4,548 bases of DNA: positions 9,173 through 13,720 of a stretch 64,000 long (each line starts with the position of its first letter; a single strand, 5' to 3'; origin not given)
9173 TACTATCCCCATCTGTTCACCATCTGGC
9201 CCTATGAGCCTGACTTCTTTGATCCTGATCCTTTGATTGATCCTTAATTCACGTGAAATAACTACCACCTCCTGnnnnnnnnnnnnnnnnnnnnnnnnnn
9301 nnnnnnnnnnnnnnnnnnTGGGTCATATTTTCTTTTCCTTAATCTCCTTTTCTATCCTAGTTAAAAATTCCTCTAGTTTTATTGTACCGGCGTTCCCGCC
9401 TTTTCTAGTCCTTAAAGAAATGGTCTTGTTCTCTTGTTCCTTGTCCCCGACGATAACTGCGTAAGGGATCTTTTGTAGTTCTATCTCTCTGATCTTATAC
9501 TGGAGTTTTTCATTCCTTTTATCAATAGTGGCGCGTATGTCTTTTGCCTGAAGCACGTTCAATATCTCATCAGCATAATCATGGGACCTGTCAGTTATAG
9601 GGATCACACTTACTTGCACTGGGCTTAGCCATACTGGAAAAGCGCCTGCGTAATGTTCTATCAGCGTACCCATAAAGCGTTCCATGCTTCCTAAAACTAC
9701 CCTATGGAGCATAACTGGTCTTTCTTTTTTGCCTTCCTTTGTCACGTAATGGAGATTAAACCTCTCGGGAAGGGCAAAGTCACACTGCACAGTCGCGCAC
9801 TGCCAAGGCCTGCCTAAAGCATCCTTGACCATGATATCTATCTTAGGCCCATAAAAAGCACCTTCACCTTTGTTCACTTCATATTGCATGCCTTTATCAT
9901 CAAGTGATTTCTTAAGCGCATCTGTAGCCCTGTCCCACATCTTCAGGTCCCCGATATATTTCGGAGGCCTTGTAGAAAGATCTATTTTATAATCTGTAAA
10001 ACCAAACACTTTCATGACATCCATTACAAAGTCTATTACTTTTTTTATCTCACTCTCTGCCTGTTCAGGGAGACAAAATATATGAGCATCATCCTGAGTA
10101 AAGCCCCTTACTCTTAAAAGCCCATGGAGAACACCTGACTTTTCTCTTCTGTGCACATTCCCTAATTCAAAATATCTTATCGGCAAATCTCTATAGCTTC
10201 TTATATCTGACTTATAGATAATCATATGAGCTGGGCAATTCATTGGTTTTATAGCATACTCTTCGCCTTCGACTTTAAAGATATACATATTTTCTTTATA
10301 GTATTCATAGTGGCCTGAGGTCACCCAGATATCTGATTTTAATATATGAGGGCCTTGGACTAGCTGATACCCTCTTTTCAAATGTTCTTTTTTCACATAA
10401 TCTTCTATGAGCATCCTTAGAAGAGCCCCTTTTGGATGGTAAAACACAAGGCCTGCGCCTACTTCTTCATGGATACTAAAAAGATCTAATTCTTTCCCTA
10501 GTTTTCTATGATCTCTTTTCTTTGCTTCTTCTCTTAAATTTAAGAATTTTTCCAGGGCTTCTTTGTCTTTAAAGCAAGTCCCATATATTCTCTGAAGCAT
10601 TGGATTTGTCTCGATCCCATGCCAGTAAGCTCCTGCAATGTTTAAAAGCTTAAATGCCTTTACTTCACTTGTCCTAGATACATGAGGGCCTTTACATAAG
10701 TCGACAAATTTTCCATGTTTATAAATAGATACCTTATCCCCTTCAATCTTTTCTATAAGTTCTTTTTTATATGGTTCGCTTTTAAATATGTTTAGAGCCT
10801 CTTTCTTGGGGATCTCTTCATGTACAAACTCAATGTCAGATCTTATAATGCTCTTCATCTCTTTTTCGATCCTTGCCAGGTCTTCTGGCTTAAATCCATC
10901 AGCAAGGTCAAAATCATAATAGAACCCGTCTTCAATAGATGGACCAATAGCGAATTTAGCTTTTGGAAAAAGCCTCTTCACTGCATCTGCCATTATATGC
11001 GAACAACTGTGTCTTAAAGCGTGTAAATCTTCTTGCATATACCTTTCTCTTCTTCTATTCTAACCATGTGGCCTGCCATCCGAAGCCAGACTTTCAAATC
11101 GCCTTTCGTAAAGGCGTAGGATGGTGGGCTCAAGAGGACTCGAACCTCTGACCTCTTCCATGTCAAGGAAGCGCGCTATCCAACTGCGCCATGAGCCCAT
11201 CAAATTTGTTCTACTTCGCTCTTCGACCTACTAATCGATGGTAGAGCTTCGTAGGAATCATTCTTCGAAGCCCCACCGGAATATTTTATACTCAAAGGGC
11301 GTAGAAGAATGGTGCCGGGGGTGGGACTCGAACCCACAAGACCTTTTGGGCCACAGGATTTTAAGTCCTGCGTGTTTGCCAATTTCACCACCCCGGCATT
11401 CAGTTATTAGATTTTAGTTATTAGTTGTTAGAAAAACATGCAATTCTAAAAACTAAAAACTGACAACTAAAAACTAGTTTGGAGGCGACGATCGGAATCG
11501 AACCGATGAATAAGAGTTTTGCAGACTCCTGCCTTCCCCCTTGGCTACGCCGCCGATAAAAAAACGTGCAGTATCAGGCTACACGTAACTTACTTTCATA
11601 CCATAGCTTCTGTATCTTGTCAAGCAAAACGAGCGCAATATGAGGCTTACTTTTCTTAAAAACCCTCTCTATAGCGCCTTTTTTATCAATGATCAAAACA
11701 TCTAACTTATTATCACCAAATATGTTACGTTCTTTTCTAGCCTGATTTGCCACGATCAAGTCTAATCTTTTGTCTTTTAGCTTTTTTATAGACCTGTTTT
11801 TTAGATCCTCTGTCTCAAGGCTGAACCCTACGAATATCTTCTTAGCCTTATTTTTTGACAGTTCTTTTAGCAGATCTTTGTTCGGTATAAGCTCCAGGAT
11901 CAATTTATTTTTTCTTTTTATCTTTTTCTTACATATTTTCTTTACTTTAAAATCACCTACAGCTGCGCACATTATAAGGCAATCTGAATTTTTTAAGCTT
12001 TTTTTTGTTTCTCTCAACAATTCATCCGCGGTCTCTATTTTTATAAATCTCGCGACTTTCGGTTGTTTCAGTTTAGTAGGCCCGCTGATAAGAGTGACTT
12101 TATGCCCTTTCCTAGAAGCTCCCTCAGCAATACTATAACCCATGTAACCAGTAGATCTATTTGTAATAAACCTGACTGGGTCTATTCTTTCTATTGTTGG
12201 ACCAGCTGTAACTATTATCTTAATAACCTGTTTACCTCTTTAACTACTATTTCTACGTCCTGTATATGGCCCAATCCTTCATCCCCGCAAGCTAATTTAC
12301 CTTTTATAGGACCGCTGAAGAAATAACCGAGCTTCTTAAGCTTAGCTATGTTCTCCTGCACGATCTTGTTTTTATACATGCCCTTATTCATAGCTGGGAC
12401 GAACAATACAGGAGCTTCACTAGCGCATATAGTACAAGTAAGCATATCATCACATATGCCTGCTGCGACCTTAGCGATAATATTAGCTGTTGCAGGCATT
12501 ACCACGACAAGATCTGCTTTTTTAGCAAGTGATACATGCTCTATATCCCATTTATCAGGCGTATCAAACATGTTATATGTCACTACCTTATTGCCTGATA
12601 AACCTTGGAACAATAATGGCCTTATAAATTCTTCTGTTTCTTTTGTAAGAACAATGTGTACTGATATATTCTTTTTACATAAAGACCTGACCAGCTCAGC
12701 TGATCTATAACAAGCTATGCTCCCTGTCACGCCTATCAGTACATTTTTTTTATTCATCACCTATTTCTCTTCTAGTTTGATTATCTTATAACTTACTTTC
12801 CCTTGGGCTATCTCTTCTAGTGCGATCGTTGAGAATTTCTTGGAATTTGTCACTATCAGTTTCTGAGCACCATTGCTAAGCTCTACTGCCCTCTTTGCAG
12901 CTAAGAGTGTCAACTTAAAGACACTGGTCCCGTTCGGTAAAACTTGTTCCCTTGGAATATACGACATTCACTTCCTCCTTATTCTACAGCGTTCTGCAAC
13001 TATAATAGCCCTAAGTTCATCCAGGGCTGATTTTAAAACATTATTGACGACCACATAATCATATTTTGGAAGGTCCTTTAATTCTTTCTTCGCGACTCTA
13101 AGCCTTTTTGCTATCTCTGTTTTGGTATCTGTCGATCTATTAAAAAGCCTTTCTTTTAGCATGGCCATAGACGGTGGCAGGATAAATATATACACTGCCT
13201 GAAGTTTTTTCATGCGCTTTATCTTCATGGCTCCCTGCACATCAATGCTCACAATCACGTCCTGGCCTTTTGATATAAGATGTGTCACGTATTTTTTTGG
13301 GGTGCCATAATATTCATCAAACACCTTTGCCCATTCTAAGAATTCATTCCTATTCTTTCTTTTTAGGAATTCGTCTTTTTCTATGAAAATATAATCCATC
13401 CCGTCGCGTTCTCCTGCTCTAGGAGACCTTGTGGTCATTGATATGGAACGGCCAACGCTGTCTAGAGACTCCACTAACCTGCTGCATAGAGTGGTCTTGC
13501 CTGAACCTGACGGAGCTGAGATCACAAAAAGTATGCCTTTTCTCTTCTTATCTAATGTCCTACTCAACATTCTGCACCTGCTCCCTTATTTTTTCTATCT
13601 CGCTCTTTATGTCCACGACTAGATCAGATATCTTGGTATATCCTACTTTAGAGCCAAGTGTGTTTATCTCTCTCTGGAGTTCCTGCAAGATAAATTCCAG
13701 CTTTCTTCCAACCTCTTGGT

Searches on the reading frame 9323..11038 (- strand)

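Call 43: search_protein_families(library=pfam, proteins=[window:9323-11038:-])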
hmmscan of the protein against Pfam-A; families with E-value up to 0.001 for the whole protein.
window:9323-11038:- (571 aa): 3 families
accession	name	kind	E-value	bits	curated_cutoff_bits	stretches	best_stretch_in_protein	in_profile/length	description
PF00587.30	tRNA-synt_2b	-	2.8e-48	164.8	29.3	1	254-463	3-179/179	tRNA synthetase class II core domain (G, H, P, S and T)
PF03129.25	HGTP_anticodon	-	6e-24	84.5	21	1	475-564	1-93/94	Anticodon binding domain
PF07973.19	tRNA_SAD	-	1.7e-15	57.1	24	1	103-152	1-44/44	Threonyl and Alanyl tRNA synthetase second additional domain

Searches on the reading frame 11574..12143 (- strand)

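Call 43: search_protein_families(library=pfam, proteins=[window:11574-12143:-])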
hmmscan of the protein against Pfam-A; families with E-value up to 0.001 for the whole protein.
window:11574-12143:- (189 aa): 1 family
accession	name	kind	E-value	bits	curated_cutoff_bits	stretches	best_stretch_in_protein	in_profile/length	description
PF04127.22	DFP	-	7.7e-43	146.9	22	1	1-152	31-186/186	DNA/pantothenate metabolism flavoprotein C-terminal domain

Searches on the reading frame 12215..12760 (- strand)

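Call 78: search_protein_families(library=pfam, proteins=[window:12215-12760:-], max_evalue=0.00001)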
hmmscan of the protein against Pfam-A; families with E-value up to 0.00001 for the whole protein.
window:12215-12760:- (181 aa): 1 family
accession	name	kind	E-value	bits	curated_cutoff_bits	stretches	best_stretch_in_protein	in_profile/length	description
PF02441.25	Flavoprotein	-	2.1e-34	118.9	22.7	1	5-177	1-159/162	Flavoprotein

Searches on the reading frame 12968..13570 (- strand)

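Call 78: search_protein_families(library=pfam, proteins=[window:12968-13570:-], max_evalue=0.00001)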
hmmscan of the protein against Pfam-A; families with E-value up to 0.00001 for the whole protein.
window:12968-13570:- (200 aa): 2 families
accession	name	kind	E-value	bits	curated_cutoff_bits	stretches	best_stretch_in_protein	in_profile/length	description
PF00625.27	Guanylate_kin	-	6.3e-42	143.8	25.2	1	14-192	4-181/182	Guanylate kinase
PF03266.21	NTPase_1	-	3.3e-06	27.5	23.9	1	16-126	3-118/168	NTPase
